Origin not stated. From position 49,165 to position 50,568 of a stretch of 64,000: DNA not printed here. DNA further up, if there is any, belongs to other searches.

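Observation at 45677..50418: MetE-like Zn-methyltransferase embedded in and coupled to a pobR/ALDH/pobA aromatic-catabolism operon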

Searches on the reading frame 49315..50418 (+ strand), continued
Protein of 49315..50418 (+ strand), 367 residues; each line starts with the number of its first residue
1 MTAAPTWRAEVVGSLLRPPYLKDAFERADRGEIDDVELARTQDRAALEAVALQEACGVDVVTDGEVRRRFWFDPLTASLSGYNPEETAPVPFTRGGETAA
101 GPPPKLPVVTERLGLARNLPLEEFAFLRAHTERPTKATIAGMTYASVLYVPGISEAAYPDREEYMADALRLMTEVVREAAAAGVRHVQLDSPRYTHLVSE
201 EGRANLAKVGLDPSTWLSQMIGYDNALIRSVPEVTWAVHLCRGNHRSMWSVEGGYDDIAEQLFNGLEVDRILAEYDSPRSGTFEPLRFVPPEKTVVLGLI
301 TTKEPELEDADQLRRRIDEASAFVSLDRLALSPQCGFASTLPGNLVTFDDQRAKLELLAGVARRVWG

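Call 12: find_related_loci(query=window:49315-50418:+, collection=genome_contigs, flank=10000)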
Query window:49315-50418:+ (367 aa) in genome_contigs; peptide patterns used: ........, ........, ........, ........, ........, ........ (x = any residue, [..] = any of these).
117 stretches matched a pattern; 59 encode a relative of the query (tblastn E <= 1e-3); 57 distinct loci.
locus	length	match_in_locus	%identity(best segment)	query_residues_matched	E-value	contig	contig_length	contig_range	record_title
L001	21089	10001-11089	86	5-367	0e+0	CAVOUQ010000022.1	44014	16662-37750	MAG: uncultured Actinomycetes bacterium isolate MFD10007.bin.2.82 genome assembly, contig: contig_46548, whole genome sh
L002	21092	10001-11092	78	3-367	0e+0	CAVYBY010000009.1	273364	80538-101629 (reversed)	MAG: uncultured Actinomycetes bacterium isolate MFD04944.bin.1.337 genome assembly, contig: contig_80892, whole genome s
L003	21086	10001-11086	78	5-366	0e+0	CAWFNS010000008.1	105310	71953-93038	MAG: uncultured Actinomycetes bacterium isolate MFD03975.bin.2.154 genome assembly, contig: contig_60385, whole genome s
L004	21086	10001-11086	78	6-367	0e+0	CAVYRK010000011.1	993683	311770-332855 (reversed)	MAG: uncultured Actinomycetota bacterium isolate MFD06085.bin.2.1 genome assembly, contig: contig_7519, whole genome sho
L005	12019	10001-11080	77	7-366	0e+0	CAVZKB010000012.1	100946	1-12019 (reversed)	MAG: uncultured Actinomycetes bacterium isolate MFD05442.bin.1.261 genome assembly, contig: contig_45068, whole genome s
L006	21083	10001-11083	74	7-367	0e+0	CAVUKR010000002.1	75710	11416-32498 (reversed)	MAG: uncultured Chloroflexia bacterium isolate MFD02134.bin.2.62 genome assembly, contig: contig_15133, whole genome sho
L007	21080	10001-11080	76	7-366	0e+0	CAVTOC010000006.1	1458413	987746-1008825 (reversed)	MAG: uncultured Actinomycetes bacterium isolate MFD00822.bin.2.15 genome assembly, contig: contig_56632, whole genome sh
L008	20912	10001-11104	73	2-367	7e-180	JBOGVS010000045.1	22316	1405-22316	MAG: Actinomycetota bacterium isolate SD8036_metabat2.bin.28 NODE_980_length_22316_cov_18.509892, whole genome shotgun s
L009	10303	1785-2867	74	7-367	2e-178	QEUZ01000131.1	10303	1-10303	MAG: Chloroflexi bacterium isolate CFX8 J3_scaffold_5194, whole genome shotgun sequence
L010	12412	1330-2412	74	7-366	1e-174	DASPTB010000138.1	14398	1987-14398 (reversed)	MAG TPA_asm: Actinomycetota bacterium isolate SMAG_U12266 k141_1202886, whole genome shotgun sequence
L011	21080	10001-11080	72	7-367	5e-174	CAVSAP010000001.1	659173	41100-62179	MAG: uncultured Chloroflexia bacterium isolate MFD05747.bin.2.90 genome assembly, contig: contig_1141, whole genome shot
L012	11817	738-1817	72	7-366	1e-173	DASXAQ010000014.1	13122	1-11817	MAG TPA_asm: Actinomycetota bacterium isolate SMAG_U3770 k141_622071, whole genome shotgun sequence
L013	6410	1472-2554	72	7-367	2e-172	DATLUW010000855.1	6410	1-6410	MAG TPA_asm: Actinomycetota bacterium isolate SMAG_U13176 k141_583006, whole genome shotgun sequence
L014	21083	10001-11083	70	7-367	1e-170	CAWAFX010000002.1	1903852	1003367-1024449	MAG: uncultured Solirubrobacterales bacterium isolate MFD04944.bin.1.16 genome assembly, contig: contig_21848, whole gen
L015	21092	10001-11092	72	4-367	2e-170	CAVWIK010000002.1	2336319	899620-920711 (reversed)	MAG: uncultured Chloroflexia bacterium isolate MFD02199.bin.2.130 genome assembly, contig: contig_20001, whole genome sh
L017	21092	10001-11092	69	3-366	7e-169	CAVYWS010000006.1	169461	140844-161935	MAG: uncultured Solirubrobacterales bacterium isolate MFD04944.bin.2.103 genome assembly, contig: contig_35526, whole ge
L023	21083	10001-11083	70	7-367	1e-167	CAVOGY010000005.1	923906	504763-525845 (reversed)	MAG: uncultured Solirubrobacterales bacterium isolate MFD00392.bin.1.337 genome assembly, contig: contig_5336, whole gen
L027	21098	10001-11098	71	2-367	2e-167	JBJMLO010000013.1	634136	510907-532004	MAG: Actinomycetota bacterium isolate H3_16_all_fractions_metab_155_71_0 k255_3402393, whole genome shotgun sequence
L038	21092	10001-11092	68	3-366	2e-163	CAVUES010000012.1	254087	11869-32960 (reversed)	MAG: uncultured Solirubrobacterales bacterium isolate MFD04944.bin.2.169 genome assembly, contig: contig_60635, whole ge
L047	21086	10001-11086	65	4-366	1e-154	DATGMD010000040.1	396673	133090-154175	MAG TPA_asm: Chloroflexota bacterium isolate SMAG_U9903 k141_535476, whole genome shotgun sequence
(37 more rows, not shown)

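Call 17: search_protein_families(library=pfam, max_evalue=0.1, proteins=[L023:5767-6639:-, L023:6636-7490:-, L023:14220-15041:+, L023:15117-16145:+, L023:16182-17516:+])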
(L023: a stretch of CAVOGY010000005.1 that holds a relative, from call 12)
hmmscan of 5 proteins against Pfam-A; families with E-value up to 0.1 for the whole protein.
L023:5767-6639:- (290 aa): 1 family
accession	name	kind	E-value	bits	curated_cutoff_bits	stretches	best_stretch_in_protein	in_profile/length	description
PF04909.20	Amidohydro_2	-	1.2e-50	173.3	26.4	1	10-286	1-289/289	Amidohydrolase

L023:6636-7490:- (284 aa): 3 families
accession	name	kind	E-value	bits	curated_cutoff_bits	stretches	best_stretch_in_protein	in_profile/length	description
PF01575.25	MaoC_dehydratas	-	5.2e-22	78.2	27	1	157-251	7-101/123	MaoC like domain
PF13452.11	FAS1_DH_region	-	4.2e-16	59.7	22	2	165-250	11-99/132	FAS1-like, dehydratase domain region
PF22622.2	MFE-2_hydrat-2_N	-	8.5e-10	39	27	1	44-135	34-130/130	MFE-2 hydratase 2 N-terminal domain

L023:14220-15041:+ (273 aa): 8 families
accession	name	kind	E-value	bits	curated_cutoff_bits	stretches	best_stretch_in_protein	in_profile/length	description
PF13561.12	adh_short_C2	-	2.2e-59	201.4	27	1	19-261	1-235/236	Enoyl-(Acyl carrier protein) reductase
PF00106.31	adh_short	-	7.1e-51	172.9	26.6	1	15-208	3-188/195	short chain dehydrogenase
PF08659.16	KR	-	1.5e-09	38.5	22.6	1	14-131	2-116/180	KR domain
PF02737.24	3HCDH_N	-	0.0021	18.4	22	1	15-80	2-67/180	3-hydroxyacyl-CoA dehydrogenase, NAD binding domain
PF13460.12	NAD_binding_10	-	0.0042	17.4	27.2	1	19-202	1-146/184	NAD(P)H-binding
PF01370.27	Epimerase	-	0.0046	16.8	20.9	1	15-83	1-63/240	NAD dependent epimerase/dehydratase family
PF02882.25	THF_DHG_CYH_C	-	0.019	14.7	27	1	8-54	32-78/160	Tetrahydrofolate dehydrogenase/cyclohydrolase, NAD(P)-binding domain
PF13649.12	Methyltransf_25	-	0.021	15.9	27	1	21-85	5-70/97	Methyltransferase domain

L023:15117-16145:+ (342 aa): 7 families
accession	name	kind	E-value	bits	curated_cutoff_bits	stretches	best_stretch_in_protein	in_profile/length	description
PF08240.17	ADH_N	-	9.5e-28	96.9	23.5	1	24-135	1-102/104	Alcohol dehydrogenase GroES-like domain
PF00107.32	ADH_zinc_N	-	4.5e-23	82.1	31.8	1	174-301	1-128/129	Zinc-binding dehydrogenase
PF16912.11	Glu_dehyd_C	-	1.7e-12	47.7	34.9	1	142-338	3-208/211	Glucose dehydrogenase C-terminus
PF13602.12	ADH_zinc_N_2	-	9e-08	33.6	27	1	215-330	9-126/134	Zinc-binding dehydrogenase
PF02826.25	2-Hacid_dh_C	-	0.0014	18.5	25.1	1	162-200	34-72/178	D-isomer specific 2-hydroxyacid dehydrogenase, NAD binding domain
PF01494.25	FAD_binding_3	-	0.056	13.1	22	1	167-206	4-43/349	FAD binding domain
PF07992.20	Pyr_redox_2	-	0.079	12.8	26.1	0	164-198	142-176/291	Pyridine nucleotide-disulphide oxidoreductase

L023:16182-17516:+ (444 aa): 2 families
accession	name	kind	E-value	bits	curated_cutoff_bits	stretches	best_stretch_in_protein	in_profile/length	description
PF14535.12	AMP-binding_C_2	-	4.7e-15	56.1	25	1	351-437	1-96/96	AMP-binding enzyme C-terminal domain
PF00501.34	AMP-binding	-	1.6e-07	30.9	29.9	1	107-300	170-374/384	AMP-binding enzyme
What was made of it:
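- Need for one: the Solirubrobacterales clusters carry Cou-like genes (Amidohydro_2, MaoC, SDR, CoA ligase; call 17).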

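Call 24: search_protein_representatives(protein=window:49315-50418:+)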
Query: 367 residues. Proteins with E-value up to 0.001 (for the whole library): 7779; up to 1e-10: 3314; up to 1e-30: 602. The best 150 are listed.
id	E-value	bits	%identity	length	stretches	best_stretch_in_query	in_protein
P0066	4.4e-172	588.3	72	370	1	7-367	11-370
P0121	5.7e-90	318.2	56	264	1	117-366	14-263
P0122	5.1e-86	305.2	47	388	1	7-367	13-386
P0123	1.4e-85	303.8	45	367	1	5-366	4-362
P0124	7.7e-83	294.8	45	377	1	3-367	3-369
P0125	1.1e-82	294.3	44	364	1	4-367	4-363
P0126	1.2e-82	294.1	44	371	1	7-367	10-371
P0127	1.9e-82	293.5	47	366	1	2-367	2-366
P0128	1.7e-80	287.1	45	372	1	8-367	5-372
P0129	3.3e-79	282.8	46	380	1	4-367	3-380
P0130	1.4e-77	277.4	43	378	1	5-367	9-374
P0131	2.7e-77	276.5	47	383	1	7-367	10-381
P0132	4.2e-77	275.9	45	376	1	4-366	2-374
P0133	5.0e-77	275.6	44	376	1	5-367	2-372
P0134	6.4e-77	275.3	45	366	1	3-367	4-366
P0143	3.1e-73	263.2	43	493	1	4-367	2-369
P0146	1.2e-71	257.9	41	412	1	6-366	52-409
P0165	7.2e-67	242.2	40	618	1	4-367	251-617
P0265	3.8e-52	193.8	39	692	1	3-366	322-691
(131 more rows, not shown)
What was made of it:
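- Discrete clade: one 50%-identity cluster at 588 bits, with the next clusters at 318 bits or less and 47% identity or less among full-length ones (call 24).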

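Call 31: find_encoding_contigs(protein=P0001, flank=10000, max_places=2)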
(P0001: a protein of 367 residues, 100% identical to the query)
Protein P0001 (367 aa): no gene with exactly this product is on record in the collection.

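Call 32: find_encoding_contigs(protein=P0122, flank=8000, max_places=4)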
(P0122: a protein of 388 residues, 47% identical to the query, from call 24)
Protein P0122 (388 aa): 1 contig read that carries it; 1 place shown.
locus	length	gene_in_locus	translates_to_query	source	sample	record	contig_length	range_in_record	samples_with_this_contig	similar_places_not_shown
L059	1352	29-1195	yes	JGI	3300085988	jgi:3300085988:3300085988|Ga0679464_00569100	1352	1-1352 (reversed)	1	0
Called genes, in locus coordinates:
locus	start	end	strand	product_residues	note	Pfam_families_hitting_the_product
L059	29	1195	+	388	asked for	PF01717:Meth_synt_2 (faint)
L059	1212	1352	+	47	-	?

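Call 33: find_encoding_contigs(protein=P0123, flank=8000, max_places=4)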
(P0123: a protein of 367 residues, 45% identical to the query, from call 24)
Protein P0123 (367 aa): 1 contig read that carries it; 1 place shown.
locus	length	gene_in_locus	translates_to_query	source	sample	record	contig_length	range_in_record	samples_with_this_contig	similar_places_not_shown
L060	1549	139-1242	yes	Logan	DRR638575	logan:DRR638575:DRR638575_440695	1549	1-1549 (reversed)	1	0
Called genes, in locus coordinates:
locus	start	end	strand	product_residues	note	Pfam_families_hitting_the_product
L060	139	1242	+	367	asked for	PF01717:Meth_synt_2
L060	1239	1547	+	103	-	?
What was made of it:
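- Tried and rejected: P0001 (the query protein itself) and the two closest paralogue representatives returned either no record or contigs of 1.3-1.5 kb (calls 31-33).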

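Call 34: search_dna_similar(query=window:49315-50418:+, collection=plasmids, mode=protein, max_rows=30)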
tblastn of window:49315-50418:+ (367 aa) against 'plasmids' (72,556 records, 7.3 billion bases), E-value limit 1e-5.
Records with a match: 137; places in all: 143; records where one place covers at least 80% of the query: 133.
Best place of each record, by identity: <60% 137.
By first word of the organism name: Klebsiella 31; Priestia 19; Streptomyces 11; Pediococcus 10; Lactiplantibacillus 7; Paracoccus 5; Pantoea 4; Rhodovulum 4; Clostridium 4; Moraxella 4; and 31 more.
By predicted mobility (MOB-suite, as given by PLSDB): non-mobilizable 77; mobilizable 36; conjugative 24.
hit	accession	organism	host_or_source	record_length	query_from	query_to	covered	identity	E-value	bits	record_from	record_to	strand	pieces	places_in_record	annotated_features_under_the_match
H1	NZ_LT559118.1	Nonomuraea gerenzanensis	-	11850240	1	367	100%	45.5%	4e-79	271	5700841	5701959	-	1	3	none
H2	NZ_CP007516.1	Rubrobacter radiotolerans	-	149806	7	367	98%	41.2%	1e-66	235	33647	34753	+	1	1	cobalamin-independent methionine synthase II family protein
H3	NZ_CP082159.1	Rhodococcus opacus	bacterial isolate,soil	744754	1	367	100%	40.4%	2e-56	206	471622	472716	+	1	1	cobalamin-independent methionine synthase II family protein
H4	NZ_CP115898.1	Pantoea piersonii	Homo sapiens,blood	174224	4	366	99%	39.0%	1e-63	226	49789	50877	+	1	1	cobalamin-independent methionine synthase II family protein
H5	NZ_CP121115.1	Roseinatronobacter sp. S2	cell culture,Alkaline Spring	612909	2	367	100%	38.5%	1e-56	206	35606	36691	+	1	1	5-methyltetrahydropteroyltriglutamate-- homocysteine ...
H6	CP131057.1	Hyphomicrobiales bacterium UR115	tomato,bacteria,rhizosphere soil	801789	5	367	99%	37.9%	1e-58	212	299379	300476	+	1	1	none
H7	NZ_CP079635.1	Klebsiella pneumoniae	Homo sapiens,Pus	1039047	7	366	98%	37.3%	3e-54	199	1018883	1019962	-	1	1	none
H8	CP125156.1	Klebsiella pneumoniae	-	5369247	7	366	98%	37.3%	3e-54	199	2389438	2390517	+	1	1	cobalamin-independent methionine synthase II family protein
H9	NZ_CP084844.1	Klebsiella pneumoniae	Water,Whole organism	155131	7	366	98%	37.3%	1e-53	197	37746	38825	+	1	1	cobalamin-independent methionine synthase II family protein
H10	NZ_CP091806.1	Klebsiella quasipneumoniae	Homo sapiens,anal swab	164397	7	366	98%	37.3%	1e-53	197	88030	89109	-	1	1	cobalamin-independent methionine synthase II family protein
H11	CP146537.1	Klebsiella quasipneumoniae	Hospital Wastewater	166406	7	366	98%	37.3%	1e-53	197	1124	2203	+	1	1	cobalamin-independent methionine synthase II family protein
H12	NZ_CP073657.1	Klebsiella quasipneumoniae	Homo sapiens,mixed culture,blood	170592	7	366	98%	37.3%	1e-53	197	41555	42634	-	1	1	cobalamin-independent methionine synthase II family protein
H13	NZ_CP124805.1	Klebsiella variicola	Homo sapiens,Human gut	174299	7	366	98%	37.3%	1e-53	197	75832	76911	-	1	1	cobalamin-independent methionine synthase II family protein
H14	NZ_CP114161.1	Klebsiella quasipneumoniae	Homo sapiens,urine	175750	7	366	98%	37.3%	1e-53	197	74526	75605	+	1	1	cobalamin-independent methionine synthase II family protein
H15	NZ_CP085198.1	Klebsiella quasipneumoniae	Children,cell culture,BALF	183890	7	366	98%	37.3%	1e-53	197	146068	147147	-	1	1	cobalamin-independent methionine synthase II family protein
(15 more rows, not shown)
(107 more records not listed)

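Call 35: get_annotated_region(hit=H3, flank=9000)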
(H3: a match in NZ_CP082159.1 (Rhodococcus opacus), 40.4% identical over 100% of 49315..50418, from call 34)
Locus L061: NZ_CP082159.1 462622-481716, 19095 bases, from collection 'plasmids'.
description: Rhodococcus opacus strain DSM 44186 plasmid pRop44186_a, complete sequence
organism: Rhodococcus opacus (NCBI taxid 37919)
taxonomy: Bacteria; Actinomycetota; Actinomycetes; Mycobacteriales; Nocardiaceae; Rhodococcus; Rhodococcus opacus
host: -; source: bacterial isolate,soil; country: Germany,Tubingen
typing (MOB-suite, as given by PLSDB): mobilizable; replicon rep_cluster_313; relaxase MOBP,MOBP
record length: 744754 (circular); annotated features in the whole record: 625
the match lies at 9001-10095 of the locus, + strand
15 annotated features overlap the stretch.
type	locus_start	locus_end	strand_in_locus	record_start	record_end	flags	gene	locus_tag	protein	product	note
CDS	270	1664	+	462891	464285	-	-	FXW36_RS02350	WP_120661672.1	IS1380 family transposase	-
CDS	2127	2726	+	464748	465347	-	-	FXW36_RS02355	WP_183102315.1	pentapeptide repeat-containing protein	-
CDS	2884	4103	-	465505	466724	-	-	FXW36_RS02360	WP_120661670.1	IS3 family transposase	-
CDS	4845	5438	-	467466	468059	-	-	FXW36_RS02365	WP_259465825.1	hypothetical protein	-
CDS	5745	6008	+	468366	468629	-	-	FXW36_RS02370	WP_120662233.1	hypothetical protein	-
CDS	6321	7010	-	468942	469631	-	-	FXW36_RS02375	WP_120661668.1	GntR family transcriptional regulator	-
CDS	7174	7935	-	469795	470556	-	-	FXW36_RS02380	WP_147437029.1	hypothetical protein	-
CDS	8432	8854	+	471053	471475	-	-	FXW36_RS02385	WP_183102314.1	limonene-1,2-epoxide hydrolase family protein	-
CDS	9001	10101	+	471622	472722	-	-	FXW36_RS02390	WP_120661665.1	cobalamin-independent methionine synthase II family protein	-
CDS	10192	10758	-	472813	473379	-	folE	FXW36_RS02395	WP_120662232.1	GTP cyclohydrolase I FolE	GO:0042559 - pteridine-containing compound biosynthetic process [Evidence IEA]; GO:0046654 - tetrahydrofolate ...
CDS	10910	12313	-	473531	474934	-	-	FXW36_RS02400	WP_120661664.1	NAD(P)H-quinone dehydrogenase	GO:0045454 - cell redox homeostasis [Evidence IEA]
CDS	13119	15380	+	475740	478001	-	-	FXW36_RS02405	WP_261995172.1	FdhF/YdeP family oxidoreductase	-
CDS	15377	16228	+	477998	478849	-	folP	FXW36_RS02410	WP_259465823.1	dihydropteroate synthase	GO:0009396 - folic acid-containing compound biosynthetic process [Evidence IEA]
CDS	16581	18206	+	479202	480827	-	-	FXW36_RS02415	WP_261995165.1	ATP-binding protein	-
CDS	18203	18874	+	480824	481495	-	-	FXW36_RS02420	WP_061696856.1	response regulator transcription factor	GO:0000160 - phosphorelay signal transduction system [Evidence IEA]; GO:0006355 - regulation of DNA-templated ...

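Call 36: get_annotated_region(hit=H2, flank=9000)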
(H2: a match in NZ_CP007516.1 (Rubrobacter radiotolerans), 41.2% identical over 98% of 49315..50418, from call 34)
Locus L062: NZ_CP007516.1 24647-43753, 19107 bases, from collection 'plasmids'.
description: Rubrobacter radiotolerans strain RSPS-4 plasmid 2, complete sequence
organism: Rubrobacter radiotolerans (NCBI taxid 42256)
taxonomy: Bacteria; Actinomycetota; Rubrobacteria; Rubrobacterales; Rubrobacteraceae; Rubrobacter; Rubrobacter radiotolerans
host: -; source: -; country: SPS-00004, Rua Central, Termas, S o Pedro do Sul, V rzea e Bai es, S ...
typing (MOB-suite, as given by PLSDB): non-mobilizable; replicon rep_cluster_232
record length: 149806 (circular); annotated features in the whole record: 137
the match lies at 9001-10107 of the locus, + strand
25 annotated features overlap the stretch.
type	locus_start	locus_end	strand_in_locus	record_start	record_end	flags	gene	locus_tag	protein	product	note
CDS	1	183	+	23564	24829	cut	-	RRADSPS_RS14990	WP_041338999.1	adenosylhomocysteinase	-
CDS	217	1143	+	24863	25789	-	-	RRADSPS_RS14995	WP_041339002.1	bile acid:sodium symporter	-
CDS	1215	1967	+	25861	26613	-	-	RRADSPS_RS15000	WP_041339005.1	alpha/beta fold hydrolase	-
CDS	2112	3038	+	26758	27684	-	-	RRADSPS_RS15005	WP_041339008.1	LysR family transcriptional regulator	-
CDS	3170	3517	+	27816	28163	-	-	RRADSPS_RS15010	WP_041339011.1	hypothetical protein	-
CDS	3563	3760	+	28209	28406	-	-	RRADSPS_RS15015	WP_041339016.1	hypothetical protein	-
CDS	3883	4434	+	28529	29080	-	-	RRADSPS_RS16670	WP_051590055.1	PPOX class F420-dependent oxidoreductase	GO:0008150 - biological_process [Evidence IEA]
CDS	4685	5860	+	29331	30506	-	-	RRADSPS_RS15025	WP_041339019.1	CocE/NonD family hydrolase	-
CDS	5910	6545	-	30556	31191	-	-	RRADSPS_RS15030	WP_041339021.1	SDR family oxidoreductase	-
CDS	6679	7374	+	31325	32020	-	-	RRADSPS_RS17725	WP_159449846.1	TetR/AcrR family transcriptional regulator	GO:0006355 - regulation of DNA-templated transcription [Evidence IEA]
CDS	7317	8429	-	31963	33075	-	-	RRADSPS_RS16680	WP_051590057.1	GGDEF domain-containing protein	-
CDS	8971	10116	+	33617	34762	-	-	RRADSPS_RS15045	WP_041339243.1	cobalamin-independent methionine synthase II family protein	-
CDS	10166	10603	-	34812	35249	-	-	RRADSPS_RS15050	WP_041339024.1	PIN domain-containing protein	-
CDS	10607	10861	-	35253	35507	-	-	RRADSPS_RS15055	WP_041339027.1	hypothetical protein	-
CDS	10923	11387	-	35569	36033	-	-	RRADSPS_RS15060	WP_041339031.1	Hsp20/alpha crystallin family protein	-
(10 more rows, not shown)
